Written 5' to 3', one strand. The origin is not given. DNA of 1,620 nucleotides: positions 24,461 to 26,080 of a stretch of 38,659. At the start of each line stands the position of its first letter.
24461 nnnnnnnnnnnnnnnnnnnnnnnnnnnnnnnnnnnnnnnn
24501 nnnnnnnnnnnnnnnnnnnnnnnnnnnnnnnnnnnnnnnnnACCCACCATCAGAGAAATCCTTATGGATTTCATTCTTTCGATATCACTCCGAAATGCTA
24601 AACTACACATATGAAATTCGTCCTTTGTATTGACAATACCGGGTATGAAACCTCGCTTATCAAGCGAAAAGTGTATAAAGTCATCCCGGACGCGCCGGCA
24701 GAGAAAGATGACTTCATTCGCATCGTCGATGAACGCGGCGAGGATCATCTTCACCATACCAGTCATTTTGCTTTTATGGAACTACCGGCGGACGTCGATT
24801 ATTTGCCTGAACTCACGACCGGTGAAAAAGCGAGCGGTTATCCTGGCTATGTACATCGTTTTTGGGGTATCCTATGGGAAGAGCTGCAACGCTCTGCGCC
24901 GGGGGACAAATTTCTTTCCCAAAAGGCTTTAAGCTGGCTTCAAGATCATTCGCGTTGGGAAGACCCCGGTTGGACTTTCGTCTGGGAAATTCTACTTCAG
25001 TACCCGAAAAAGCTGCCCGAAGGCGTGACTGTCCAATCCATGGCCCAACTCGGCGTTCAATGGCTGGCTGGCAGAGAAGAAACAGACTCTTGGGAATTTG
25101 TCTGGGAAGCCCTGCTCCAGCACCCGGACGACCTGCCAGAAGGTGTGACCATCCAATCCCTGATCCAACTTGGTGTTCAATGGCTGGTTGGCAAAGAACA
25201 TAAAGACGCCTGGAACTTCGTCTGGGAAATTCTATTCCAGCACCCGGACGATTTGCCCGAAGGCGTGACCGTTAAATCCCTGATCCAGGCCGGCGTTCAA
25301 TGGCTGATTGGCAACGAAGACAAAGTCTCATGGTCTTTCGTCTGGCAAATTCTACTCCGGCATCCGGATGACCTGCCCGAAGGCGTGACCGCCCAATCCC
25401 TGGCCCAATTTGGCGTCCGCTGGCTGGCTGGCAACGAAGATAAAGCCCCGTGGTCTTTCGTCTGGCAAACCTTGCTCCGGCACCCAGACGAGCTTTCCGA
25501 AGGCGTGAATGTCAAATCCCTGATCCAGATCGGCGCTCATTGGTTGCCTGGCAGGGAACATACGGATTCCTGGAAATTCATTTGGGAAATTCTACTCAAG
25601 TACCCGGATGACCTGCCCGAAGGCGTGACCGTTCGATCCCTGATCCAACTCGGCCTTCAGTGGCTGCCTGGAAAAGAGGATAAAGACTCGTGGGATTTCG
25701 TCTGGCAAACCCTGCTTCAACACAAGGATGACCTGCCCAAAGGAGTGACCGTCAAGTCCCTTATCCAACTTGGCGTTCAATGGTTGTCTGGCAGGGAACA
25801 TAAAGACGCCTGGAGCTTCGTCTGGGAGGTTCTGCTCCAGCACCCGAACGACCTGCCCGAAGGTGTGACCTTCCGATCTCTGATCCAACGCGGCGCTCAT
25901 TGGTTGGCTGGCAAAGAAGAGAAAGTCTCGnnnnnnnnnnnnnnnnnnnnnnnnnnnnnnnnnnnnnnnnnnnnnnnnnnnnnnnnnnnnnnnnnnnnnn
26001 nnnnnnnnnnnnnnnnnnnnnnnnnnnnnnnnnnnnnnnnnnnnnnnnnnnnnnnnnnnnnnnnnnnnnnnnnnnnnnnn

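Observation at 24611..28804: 1397-aa protein made of about 27 near-identical 40-residue Trp-rich tandem repeats, a repeat family I cannot place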

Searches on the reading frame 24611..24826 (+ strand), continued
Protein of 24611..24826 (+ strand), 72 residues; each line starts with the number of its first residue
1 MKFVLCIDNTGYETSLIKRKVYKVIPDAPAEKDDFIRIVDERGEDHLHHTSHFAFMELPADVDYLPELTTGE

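Call 79: find_related_loci(query=A3, collection=viral_contigs, flank=4000)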
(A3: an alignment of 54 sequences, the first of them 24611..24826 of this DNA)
Query A3 (72 aa) in viral_contigs; peptide patterns used: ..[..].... (x = any residue, [..] = any of these).
173 stretches matched a pattern; 8 encode a relative of the query (tblastn E <= 1e-3); 8 distinct loci.
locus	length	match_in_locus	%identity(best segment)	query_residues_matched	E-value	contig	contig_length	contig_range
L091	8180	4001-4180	48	3-62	7e-15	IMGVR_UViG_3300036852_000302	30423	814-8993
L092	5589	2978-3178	42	2-66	2e-13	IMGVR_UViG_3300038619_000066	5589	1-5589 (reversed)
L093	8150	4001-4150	38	2-53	2e-8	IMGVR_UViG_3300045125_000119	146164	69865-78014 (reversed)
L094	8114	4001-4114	45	12-53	4e-6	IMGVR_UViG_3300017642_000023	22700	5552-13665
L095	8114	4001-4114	45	12-53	4e-6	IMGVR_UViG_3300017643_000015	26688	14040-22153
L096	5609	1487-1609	35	15-57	3e-5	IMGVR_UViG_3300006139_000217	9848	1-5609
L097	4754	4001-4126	37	12-57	3e-5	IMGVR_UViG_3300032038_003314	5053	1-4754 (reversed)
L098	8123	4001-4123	35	15-57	3e-5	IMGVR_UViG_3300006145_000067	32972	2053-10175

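Call 84: fold_search(model_id=the predicted structure, library=viral)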
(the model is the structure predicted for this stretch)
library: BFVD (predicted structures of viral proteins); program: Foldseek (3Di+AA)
matches with E <= 10: 1276; with E <= 0.001: 2
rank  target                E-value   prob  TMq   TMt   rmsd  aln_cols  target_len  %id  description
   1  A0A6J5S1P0            1.5e-04  1.00  0.67  0.31   9.5        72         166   19  dATP/dGTP diphosphohydrolase N-terminal domain-containing protein [uncultured Caudovirales phage]
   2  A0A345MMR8            4.9e-04  1.00  0.68  0.24   2.2        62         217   26  (no name in the UniProt tables at hand)
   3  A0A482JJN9            1.7e-03  1.00  0.52  0.27   7.7        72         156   22  dATP/dGTP diphosphohydrolase N-terminal domain-containing protein [Shigella phage Buco]
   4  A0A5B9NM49            2.6e-03  1.00  0.64  0.29   2.6        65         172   25  (no name in the UniProt tables at hand)
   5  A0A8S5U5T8            3.6e-03  1.00  0.62  0.72   1.6        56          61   25  Uncharacterized protein [Siphoviridae sp. cteLh2]
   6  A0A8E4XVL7            4.0e-03  1.00  0.62  0.47   1.5        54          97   20  (no name in the UniProt tables at hand)
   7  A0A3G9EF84            4.3e-03  1.00  0.63  0.48   3.1        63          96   27  Uncharacterized protein [Pectobacterium phage PPWS2]
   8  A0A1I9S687            4.5e-03  1.00  0.62  0.31   3.0        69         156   26  (no name in the UniProt tables at hand)
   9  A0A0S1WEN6            7.5e-03  1.00  0.61  0.20   4.4        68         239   22  (no name in the UniProt tables at hand)
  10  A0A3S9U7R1            7.5e-03  1.00  0.56  0.69   2.9        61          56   18  DUF7244 domain-containing protein [Pantoea phage vB_PagS_AAS23]
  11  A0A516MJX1            7.9e-03  1.00  0.64  0.73   2.1        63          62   21  (no name in the UniProt tables at hand)
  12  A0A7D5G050            8.4e-03  1.00  0.60  0.77   2.3        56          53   16  Uncharacterized protein [Escherichia phage vB_EcoS_FP]
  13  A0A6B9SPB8            1.0e-02  1.00  0.57  0.70   2.9        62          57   24  PRC-barrel domain-containing protein [Escherichia phage 2725-N35]
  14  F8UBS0                1.0e-02  1.00  0.56  0.69   2.8        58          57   14  Gp10 [Escherichia phage phiEB49]
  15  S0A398                1.1e-02  1.00  0.61  0.23   2.2        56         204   23  Uncharacterized protein [Cellulophaga phage phi14:2]
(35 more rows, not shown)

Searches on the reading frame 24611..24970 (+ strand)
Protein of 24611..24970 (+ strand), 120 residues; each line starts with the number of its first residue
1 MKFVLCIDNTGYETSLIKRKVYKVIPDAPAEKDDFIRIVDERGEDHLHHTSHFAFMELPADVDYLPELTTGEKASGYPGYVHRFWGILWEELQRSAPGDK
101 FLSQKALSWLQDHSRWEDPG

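Call 24: find_homologous_proteins(query=window:24611-24970:+, max_evalue=10)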
Query seq(120 aa): no candidate shares three 5-residue words with the query. No homologue found.

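Call 25: find_related_loci(query=window:24611-24970:+, collection=genome_contigs, flank=10000)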
Query seq(120 aa) (120 aa) in genome_contigs; peptide patterns used: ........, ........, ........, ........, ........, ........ (x = any residue, [..] = any of these).
63 stretches matched a pattern; 1 encode a relative of the query (tblastn E <= 1e-3); 1 distinct loci.
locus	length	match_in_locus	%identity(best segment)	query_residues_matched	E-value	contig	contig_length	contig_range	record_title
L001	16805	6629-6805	46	1-59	2e-14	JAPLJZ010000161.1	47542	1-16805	MAG: Deltaproteobacteria bacterium isolate LacPavin_0419_WC70S_MAG_52_23 LacPavin_0419_WC70S_scaffold_706296, whole geno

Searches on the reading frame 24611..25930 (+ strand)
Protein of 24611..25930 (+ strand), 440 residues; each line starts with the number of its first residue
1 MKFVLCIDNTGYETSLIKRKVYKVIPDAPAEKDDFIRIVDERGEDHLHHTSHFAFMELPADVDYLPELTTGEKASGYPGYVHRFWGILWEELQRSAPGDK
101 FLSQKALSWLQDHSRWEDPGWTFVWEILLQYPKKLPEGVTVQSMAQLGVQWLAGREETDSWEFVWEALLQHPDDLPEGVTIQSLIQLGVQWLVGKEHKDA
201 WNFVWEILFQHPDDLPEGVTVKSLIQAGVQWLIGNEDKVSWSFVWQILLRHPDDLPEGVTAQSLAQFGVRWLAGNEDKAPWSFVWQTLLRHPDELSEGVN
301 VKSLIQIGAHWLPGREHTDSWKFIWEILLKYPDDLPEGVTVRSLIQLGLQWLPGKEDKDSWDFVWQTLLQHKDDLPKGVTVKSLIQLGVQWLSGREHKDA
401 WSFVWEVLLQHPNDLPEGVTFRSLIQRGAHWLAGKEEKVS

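Call 41: predict_structure(alignment_id=A2)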
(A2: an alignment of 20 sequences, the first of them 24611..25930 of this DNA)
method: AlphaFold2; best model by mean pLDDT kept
length: 440 residues; sequences in the alignment: 20
mean_pLDDT: 82.0   pTM: 0.70
mean pLDDT of the five models: 82.0, 79.7, 79.4, 79.0, 77.8
residues with pLDDT >= 90: 254; 70-90: 96; 50-70: 24; < 50: 66
segments of 3 or more residues with pLDDT < 50: 1-33, 51-81
pLDDT, mean of each block of 10 residues (from residue 1): 42 34 44 51 57 43 39 43 64 72 85 82 88 85 95 90 94 93 95 90 94 92 95 91 94 93 94 92 95 86 95 91 95 94 95 92 95 93 95 90 94 92 93 82
secondary structure, 60 per line:
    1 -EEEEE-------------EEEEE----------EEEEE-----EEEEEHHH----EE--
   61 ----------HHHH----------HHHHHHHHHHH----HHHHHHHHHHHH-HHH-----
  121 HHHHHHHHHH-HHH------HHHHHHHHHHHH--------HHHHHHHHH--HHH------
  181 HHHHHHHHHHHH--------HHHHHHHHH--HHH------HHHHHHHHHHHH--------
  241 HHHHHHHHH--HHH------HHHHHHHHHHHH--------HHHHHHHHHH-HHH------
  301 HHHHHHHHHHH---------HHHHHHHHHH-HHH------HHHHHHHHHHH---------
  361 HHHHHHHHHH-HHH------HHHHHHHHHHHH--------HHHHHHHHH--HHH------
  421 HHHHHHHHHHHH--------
elements in order: E2-6 E20-24 E35-39 E45-49 H71-74 H85-95 H100-111 H121-130 H141-152 H161-169 H181-192 H201-209 H221-232 H241-249 H261-272 H281-290 H301-311 H321-330 H341-351 H361-370 H381-392 H401-409 H421-432

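Call 46: fold_search(model_id=the predicted structure, library=pdb)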
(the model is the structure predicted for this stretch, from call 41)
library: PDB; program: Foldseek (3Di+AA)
matches with E <= 10: 1168; with E <= 0.001: 0
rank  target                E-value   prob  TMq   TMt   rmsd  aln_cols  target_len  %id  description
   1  8ro0_J                2.5e-03  0.99  0.20  0.16  20.5       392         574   11  Structure of the C. elegans Intron Lariat Spliceosome primed for disassembly (ILS') (released 2024-08-07)
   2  8ro1_I                2.7e-03  0.98  0.19  0.13  20.9       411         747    9  Structure of the C. elegans Intron Lariat Spliceosome double-primed for disassembly (ILS'') (released 2024-08-07)
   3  9fmd_I                3.1e-03  0.96  0.17  0.12  20.4       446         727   10  Integrative model of the human post-catalytic spliceosome (P-complex) (released 2024-07-10)
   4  8hmc_C                5.0e-03  0.92  0.17  0.14  16.4       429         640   11  base module state 1 of Tetrahymena IFT-A (released 2023-06-14)
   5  8xi2_J                5.9e-03  0.87  0.16  0.13  23.1       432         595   12  Cryo-EM structure of the Chlamydomonas C* complex (released 2024-10-09)
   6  8ro2_I                6.4e-03  0.95  0.17  0.12  18.8       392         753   12  Integrative Structure of the human intron lariat Spliceosome (ILS'') (released 2024-09-18)
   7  2yjy_B                8.7e-03  1.00  0.30  0.37  13.0       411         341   10  A specific and modular binding code for cytosine recognition in PUF domains (released 2011-06-08)
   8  5lj3_S                9.1e-03  1.00  0.27  0.26  18.8       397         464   11  Structure of the core of the yeast spliceosome immediately after branching (released 2016-08-03)
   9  8qcb_B                9.1e-03  0.95  0.21  0.16  19.8       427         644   12  CryoEM structure of a S. Cerevisiae Ski2387 complex in the open state (released 2023-11-08)
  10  8c6j_S                9.1e-03  0.91  0.17  0.13  23.2       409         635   15  Human spliceosomal PM5 C* complex (released 2023-07-12)
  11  9l5r_I                9.1e-03  0.89  0.17  0.12  21.2       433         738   10  Cryo-EM structure of the thermophile spliceosome (state ILS) (released 2025-03-12)
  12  3bx3_B                9.9e-03  1.00  0.29  0.37  10.5       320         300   13  Puf4 T650C/C724R Mutant bound to Cox17 RNA 3' UTR recognition sequence (released 2008-03-11)
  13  7b9v_S                9.9e-03  0.77  0.15  0.13  28.3       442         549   10  Yeast C complex spliceosome at 2.8 Angstrom resolution with Prp18/Slu7 bound (released 2021-03-10)
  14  9hmf_K                1.1e-02  0.92  0.21  0.14  22.1       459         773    9  Periplasmic scaffold of the Campylobacter jejuni flagellar motor (alpha carbon trace) (released 2024-12-25)
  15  6af0_A                1.1e-02  0.84  0.16  0.10  20.2       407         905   10  Structure of Ctr9, Paf1 and Cdc73 ternary complex from Myceliophthora thermophila (released 2018-09-19)
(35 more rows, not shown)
